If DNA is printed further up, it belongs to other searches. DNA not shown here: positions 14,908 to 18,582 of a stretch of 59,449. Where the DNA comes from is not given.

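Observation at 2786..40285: One asymmetric 14-bp Crp/Fnr box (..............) is reused at 12 promoters across 38 kb, all with class II geometry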

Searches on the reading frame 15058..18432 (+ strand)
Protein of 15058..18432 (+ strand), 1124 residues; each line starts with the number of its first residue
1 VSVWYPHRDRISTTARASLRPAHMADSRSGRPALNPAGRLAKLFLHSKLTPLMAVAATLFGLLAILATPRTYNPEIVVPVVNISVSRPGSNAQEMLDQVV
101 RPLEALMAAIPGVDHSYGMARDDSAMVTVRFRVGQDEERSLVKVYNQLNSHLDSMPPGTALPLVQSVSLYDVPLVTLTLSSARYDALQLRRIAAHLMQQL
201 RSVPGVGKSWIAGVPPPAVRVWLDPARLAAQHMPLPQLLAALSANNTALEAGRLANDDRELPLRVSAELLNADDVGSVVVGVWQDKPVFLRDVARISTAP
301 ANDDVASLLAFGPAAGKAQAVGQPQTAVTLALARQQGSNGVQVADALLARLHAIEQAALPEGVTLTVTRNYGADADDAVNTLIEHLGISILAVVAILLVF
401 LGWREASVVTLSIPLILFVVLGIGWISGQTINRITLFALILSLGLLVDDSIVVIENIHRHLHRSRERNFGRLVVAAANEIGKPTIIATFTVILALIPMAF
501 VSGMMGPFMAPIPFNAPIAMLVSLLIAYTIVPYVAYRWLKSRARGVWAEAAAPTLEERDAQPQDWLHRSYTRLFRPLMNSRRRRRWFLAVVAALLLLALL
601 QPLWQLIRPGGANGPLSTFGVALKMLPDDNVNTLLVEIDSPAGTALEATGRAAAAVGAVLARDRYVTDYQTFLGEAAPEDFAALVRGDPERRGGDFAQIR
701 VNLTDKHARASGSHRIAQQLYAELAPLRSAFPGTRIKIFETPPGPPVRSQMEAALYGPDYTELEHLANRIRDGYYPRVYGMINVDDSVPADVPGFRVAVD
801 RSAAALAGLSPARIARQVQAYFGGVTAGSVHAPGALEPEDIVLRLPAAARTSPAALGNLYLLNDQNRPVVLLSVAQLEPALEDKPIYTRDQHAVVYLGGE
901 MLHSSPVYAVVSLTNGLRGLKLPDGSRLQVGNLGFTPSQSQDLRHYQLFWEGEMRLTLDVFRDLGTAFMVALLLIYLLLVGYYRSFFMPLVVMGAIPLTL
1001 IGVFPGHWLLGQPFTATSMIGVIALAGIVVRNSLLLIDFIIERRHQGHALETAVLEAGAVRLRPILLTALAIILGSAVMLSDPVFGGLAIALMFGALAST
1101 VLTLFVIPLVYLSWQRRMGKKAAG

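Call 6: search_protein_families(library=ncbifam, proteins=[window:15058-18432:+])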
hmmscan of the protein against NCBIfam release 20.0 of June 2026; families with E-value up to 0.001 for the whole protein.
window:15058-18432:+ (1124 aa): 16 families
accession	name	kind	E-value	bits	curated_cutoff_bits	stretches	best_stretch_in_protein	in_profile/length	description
NF033617.1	RND_permease_2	subfamily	7e-127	424.8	1250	1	49-1113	10-1006/1009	multidrug efflux RND transporter permease subunit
NF000282.2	RND_permease_1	subfamily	6.9e-99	332.1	1250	2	52-881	13-810/1029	multidrug efflux RND transporter permease subunit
TIGR00915.1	2A0602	subfamily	3.7e-85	286.7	940.35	2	52-875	14-804/1050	efflux RND transporter permease subunit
TIGR00914.1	2A0601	subfamily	2.5e-79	267.2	701.45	3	52-543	18-511/1051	CusA/CzcA family heavy metal efflux RND transporter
NF007905.0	PRK10614.1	equivalog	7e-68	229.2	1774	2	49-543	13-494/1025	multidrug efflux RND transporter permease subunit MdtC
NF007798.0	PRK10503.1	equivalog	7.3e-64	215.9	1584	2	42-544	14-504/1040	MdtB/MuxB family multidrug efflux RND transporter permease subunit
NF007133.0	PRK09579.1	equivalog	2.8e-62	210.6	1763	2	71-600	35-538/1017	multidrug efflux RND transporter permease subunit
NF000037.1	RND_perm_OqxB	exception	3.2e-58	197.4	2200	2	53-543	17-503/1050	multidrug efflux RND transporter permease subunit OqxB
NF007842.1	PRK10555.1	equivalog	3.9e-55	187.2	1854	2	51-545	13-503/1036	multidrug efflux RND transporter permease AcrD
NF007131.0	PRK09577.1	equivalog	1.5e-54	185.1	1768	2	52-540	14-497/1045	multidrug efflux RND transporter permease subunit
NF011706.2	PRK15127.1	equivalog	1.9e-48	165.1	2150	2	52-550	14-508/1049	multidrug efflux RND transporter permease subunit AcrB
TIGR00921.1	2A067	subfamily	2.4e-11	42.4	351.9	2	352-537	161-345/733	hydrophobe/amphiphile efflux-3 (HAE3) family transporter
TIGR00916.1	2A0604s01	subfamily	3.5e-09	36.6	148.6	1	337-502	47-208/231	SecD/SecF family protein translocase subunit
NF009583.0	PRK13024.1-3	subfamily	2.1e-08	32.7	721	1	388-542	582-741/755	protein translocase subunit SecDF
TIGR00966.2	transloc_SecF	equivalog_domain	3.7e-08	33.2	160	1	315-526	69-271/279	protein translocase subunit SecF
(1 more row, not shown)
